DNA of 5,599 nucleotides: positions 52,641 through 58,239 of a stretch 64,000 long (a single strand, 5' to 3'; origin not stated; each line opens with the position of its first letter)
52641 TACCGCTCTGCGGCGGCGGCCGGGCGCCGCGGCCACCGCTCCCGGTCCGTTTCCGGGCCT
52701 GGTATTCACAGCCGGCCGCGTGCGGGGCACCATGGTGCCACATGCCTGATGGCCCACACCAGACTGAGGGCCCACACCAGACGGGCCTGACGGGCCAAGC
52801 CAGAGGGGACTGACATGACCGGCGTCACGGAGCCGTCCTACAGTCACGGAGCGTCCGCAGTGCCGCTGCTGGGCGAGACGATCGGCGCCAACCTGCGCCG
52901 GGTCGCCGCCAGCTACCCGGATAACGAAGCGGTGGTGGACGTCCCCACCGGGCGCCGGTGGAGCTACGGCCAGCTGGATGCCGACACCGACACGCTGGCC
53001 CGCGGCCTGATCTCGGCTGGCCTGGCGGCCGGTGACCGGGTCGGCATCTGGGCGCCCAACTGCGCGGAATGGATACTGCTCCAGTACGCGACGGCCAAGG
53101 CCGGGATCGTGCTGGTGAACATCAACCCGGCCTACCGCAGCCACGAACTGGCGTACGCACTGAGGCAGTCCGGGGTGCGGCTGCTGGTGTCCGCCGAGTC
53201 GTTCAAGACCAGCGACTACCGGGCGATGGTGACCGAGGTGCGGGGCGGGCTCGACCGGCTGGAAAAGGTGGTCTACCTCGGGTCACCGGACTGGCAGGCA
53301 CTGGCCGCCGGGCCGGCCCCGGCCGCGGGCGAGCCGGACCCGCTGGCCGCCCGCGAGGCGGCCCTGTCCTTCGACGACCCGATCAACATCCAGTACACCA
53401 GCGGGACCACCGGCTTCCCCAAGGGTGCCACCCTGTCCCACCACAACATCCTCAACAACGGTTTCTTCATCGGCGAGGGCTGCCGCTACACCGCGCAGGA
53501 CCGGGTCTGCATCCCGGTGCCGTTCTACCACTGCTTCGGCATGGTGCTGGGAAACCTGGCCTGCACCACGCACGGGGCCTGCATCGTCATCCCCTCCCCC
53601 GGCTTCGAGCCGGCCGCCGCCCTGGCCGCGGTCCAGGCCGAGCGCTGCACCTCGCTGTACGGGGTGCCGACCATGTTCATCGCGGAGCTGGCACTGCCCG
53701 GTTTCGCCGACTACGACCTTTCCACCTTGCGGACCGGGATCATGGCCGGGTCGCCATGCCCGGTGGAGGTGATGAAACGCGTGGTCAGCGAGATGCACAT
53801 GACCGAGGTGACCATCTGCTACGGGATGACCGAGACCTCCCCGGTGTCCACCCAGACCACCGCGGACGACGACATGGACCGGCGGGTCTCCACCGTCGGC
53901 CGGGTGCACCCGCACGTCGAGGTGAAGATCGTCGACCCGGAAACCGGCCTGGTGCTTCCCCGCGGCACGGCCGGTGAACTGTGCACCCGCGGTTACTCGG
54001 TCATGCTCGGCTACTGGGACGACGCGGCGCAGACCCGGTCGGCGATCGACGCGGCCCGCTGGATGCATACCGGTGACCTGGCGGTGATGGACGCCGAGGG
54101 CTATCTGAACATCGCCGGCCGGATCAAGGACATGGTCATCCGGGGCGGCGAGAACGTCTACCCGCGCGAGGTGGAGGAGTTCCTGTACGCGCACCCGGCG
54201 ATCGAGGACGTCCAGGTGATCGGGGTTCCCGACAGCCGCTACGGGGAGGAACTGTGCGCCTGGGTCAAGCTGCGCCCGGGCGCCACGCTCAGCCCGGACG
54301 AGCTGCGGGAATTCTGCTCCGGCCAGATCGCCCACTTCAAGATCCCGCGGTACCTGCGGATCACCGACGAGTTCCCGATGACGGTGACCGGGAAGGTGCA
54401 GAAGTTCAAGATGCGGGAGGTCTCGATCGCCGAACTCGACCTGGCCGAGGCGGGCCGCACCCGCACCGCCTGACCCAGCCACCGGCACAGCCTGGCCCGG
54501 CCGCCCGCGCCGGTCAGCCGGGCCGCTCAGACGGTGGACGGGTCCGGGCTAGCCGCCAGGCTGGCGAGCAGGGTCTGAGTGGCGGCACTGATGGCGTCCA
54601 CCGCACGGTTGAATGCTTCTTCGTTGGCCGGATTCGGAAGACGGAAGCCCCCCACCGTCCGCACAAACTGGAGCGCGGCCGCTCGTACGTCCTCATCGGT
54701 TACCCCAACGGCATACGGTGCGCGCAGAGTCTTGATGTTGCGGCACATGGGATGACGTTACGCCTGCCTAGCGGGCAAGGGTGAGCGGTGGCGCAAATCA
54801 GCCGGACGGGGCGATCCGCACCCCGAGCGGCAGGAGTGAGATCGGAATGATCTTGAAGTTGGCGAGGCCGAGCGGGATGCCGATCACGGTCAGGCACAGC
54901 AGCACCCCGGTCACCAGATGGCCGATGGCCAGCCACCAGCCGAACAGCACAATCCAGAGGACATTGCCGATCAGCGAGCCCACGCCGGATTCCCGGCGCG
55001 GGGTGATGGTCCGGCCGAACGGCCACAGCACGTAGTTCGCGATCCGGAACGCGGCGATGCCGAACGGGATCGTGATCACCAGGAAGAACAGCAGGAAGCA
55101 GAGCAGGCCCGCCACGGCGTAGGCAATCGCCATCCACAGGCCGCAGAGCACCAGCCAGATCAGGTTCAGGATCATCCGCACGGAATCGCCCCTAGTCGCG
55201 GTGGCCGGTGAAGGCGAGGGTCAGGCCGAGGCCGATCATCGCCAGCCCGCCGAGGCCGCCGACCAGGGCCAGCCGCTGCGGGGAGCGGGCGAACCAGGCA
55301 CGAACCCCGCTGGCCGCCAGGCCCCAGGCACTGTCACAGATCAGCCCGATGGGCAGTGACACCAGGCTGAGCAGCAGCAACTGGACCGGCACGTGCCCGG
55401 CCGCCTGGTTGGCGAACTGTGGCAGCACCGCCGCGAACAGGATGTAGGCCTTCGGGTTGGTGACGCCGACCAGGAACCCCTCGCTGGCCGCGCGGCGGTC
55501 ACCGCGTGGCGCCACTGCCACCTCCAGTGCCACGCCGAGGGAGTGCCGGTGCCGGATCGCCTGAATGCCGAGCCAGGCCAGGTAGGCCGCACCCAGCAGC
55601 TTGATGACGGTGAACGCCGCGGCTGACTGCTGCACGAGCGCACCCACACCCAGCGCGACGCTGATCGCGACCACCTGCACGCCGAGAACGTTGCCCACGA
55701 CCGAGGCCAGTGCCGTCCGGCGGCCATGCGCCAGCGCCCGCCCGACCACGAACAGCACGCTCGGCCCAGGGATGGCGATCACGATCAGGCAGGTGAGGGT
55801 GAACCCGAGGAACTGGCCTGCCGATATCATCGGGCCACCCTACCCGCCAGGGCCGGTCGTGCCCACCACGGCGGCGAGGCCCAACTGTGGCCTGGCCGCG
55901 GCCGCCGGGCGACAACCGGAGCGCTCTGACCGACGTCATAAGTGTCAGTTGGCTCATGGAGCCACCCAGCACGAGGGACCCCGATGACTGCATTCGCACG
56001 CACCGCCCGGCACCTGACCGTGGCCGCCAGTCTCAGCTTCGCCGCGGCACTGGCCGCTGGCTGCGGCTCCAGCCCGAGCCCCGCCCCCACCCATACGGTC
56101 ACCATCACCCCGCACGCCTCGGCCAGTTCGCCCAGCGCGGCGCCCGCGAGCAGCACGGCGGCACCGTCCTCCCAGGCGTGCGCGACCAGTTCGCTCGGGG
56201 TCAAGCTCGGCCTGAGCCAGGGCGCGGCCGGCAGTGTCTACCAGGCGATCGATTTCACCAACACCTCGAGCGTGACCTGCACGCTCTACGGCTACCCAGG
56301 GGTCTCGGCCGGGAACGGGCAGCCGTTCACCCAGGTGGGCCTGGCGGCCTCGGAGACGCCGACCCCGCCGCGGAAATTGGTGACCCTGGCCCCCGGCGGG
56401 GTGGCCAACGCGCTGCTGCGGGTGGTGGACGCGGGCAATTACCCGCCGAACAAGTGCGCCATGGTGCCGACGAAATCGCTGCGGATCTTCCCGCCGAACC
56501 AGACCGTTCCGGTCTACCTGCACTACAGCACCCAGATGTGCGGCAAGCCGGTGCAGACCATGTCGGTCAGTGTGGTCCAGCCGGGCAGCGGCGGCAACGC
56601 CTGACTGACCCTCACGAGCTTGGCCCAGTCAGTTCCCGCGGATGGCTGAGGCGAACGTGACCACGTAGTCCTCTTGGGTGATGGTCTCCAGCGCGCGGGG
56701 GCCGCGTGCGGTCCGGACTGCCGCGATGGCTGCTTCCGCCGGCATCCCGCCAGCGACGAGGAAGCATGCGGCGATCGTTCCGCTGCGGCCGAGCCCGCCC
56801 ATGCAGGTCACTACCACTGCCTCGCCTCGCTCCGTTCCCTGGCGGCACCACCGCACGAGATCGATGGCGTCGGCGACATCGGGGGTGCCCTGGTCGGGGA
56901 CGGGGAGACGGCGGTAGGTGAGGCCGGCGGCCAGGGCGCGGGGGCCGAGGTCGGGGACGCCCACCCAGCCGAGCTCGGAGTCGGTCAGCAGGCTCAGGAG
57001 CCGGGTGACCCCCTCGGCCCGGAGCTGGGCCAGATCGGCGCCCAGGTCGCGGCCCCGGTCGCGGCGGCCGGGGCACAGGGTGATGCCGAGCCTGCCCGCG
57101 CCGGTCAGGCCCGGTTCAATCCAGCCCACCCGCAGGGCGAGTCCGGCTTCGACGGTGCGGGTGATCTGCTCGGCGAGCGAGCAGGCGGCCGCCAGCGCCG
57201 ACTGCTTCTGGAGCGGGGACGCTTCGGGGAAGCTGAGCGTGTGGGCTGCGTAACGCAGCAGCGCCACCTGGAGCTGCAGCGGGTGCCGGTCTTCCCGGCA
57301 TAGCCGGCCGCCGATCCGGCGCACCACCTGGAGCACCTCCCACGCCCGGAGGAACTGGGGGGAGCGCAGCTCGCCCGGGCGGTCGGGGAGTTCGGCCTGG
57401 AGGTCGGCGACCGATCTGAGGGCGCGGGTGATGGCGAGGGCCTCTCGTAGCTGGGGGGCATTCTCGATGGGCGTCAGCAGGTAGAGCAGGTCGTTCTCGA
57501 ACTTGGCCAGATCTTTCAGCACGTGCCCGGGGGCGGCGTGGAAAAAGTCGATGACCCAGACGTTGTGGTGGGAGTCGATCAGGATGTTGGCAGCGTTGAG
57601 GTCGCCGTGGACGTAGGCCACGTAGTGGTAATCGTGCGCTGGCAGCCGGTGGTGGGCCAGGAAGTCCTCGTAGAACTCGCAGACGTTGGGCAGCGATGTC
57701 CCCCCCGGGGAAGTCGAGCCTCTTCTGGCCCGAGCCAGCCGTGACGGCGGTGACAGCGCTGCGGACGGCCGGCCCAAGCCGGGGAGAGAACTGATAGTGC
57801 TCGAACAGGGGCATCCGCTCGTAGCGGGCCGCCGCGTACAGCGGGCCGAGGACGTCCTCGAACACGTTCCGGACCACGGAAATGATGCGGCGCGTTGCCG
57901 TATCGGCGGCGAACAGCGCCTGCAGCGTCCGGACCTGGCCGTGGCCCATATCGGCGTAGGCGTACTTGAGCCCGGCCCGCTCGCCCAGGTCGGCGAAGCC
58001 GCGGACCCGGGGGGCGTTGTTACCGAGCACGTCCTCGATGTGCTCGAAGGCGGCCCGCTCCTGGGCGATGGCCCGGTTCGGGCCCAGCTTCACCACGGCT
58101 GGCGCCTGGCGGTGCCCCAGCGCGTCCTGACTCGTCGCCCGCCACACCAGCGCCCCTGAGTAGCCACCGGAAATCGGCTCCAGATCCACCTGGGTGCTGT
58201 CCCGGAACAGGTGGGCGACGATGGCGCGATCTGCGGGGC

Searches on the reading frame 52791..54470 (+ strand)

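Call 65: search_protein_families(library=ncbifam, proteins=[window:52791-54470:+], max_evalue=1e-15)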
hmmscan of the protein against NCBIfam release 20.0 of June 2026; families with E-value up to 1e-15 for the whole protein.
window:52791-54470:+ (560 aa): 100 families (the best 25 are shown)
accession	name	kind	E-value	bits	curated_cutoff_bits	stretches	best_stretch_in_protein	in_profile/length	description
NF009233.0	PRK12583.1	subfamily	3.5e-248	824.6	832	1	13-550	2-555/558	fatty acid CoA ligase family protein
NF005801.1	PRK07656.1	equivalog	8.9e-127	423.7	657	1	30-542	2-500/500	FadD3 family acyl-CoA ligase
NF004837.0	PRK06187.1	subfamily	7.8e-122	407.2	476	1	30-544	9-521/531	long-chain-fatty-acid--CoA ligase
NF006182.0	PRK08316.1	subfamily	2.7e-112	375.9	663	1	29-544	11-516/523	fatty acyl-CoA synthetase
NF004758.0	PRK06087.1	equivalog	1e-95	321.2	736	1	30-547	25-537/548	medium-chain fatty-acid--CoA ligase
TIGR03208.1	cyc_hxne_CoA_lg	equivalog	2.8e-91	306.9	792.3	1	29-543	22-538/538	cyclohexanecarboxylate-CoA ligase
NF005307.0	PRK06839.1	equivalog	8.5e-91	305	748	1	42-543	15-491/496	o-succinylbenzoate--CoA ligase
NF005702.0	PRK07514.1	subfamily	5.9e-90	302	558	1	43-543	16-498/506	malonyl-CoA synthase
NF004114.0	PRK05605.1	equivalog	8e-90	301.8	766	1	168-544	198-568/575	long-chain-fatty-acid--CoA ligase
NF052580.1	Str24CoAsynCasG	equivalog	1.7e-88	297.3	750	1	38-540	49-545/548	steroid-24-oyl-CoA synthetase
NF006181.0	PRK08314.1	subfamily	5.3e-88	295.7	705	1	31-544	26-553/563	long-chain-fatty-acid--CoA ligase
NF005714.0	PRK07529.1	subfamily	6.3e-87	292.4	632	1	33-548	34-579/640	acyl-CoA synthetase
NF005676.0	PRK07470.1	equivalog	9.7e-84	281.9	774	1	33-544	24-528/544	acyl-CoA synthetase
NF004797.0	PRK06145.1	equivalog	1e-81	274.8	850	1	41-543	14-493/499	acyl-CoA synthetase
NF006572.0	PRK09088.1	equivalog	2.1e-81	274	696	1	39-547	11-489/491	acyl-CoA synthetase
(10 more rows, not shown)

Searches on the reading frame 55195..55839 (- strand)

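Call 65: search_protein_families(library=ncbifam, proteins=[window:55195-55839:-], max_evalue=1e-15)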
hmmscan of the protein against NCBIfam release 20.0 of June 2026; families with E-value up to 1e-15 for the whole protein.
window:55195-55839:- (215 aa): 3 families
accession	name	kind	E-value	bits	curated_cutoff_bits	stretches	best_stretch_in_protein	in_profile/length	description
TIGR00949.1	2A76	subfamily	1e-29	103.6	183.95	1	23-207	1-184/185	homoserine/threonine efflux transporter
NF007812.0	PRK10520.1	equivalog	6.3e-29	101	209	1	10-209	6-201/206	homoserine/homoserine lactone efflux protein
NF008201.0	PRK10958.1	equivalog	2.4e-20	73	165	1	11-210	11-209/212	leucine efflux protein LeuE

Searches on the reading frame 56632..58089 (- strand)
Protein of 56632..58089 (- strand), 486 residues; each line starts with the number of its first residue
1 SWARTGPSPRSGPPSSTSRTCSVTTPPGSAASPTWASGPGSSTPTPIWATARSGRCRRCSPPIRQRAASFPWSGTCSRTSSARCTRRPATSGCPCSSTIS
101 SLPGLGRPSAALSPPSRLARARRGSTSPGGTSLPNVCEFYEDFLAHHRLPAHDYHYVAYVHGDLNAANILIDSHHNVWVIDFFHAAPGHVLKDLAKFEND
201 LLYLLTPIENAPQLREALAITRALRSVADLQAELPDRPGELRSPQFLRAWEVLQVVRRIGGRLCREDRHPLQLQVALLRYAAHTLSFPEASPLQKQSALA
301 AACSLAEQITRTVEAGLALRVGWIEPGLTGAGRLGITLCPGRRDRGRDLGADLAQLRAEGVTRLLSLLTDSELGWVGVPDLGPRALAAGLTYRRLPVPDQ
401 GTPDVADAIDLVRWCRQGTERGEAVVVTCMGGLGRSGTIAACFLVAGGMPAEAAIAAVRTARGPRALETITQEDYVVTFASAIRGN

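Call 31: search_protein_families(library=pfam, proteins=[window:56632-58089:-], max_evalue=0.001)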
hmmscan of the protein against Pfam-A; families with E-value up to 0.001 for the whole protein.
window:56632-58089:- (486 aa): 8 families
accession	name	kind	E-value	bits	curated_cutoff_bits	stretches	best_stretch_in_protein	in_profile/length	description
PF19974.5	TCAD9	-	2.3e-32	113.2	40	1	123-285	267-428/429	Ternary complex associated domain 9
PF22785.1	Tc-R-P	-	4.4e-12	46.9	27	1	352-448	15-105/106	Polymorphic toxin system, DSP-PTPase phosphatase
PF22784.1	PTP-SAK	-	2e-11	44.6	27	1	351-454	22-119/153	Swiss Army Knife protein, DSP-PTPase phosphatase domain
PF05706.17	CDKN3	-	4.6e-10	39.9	20.7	1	334-445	43-156/168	Cyclin-dependent kinase inhibitor 3 (CDKN3)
PF14566.11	PTPlike_phytase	-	1.6e-06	28.8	27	1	387-442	99-153/158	Inositol hexakisphosphate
PF00782.25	DSPc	-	1e-05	25.8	33.5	1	403-464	57-115/133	Dual specificity phosphatase, catalytic domain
PF01636.29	APH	-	0.00033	20.9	23.2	1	148-197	157-209/239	Phosphotransferase enzyme family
PF00102.32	Y_phosphatase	-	0.00045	20.4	20.9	1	398-474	143-224/234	Protein-tyrosine phosphatase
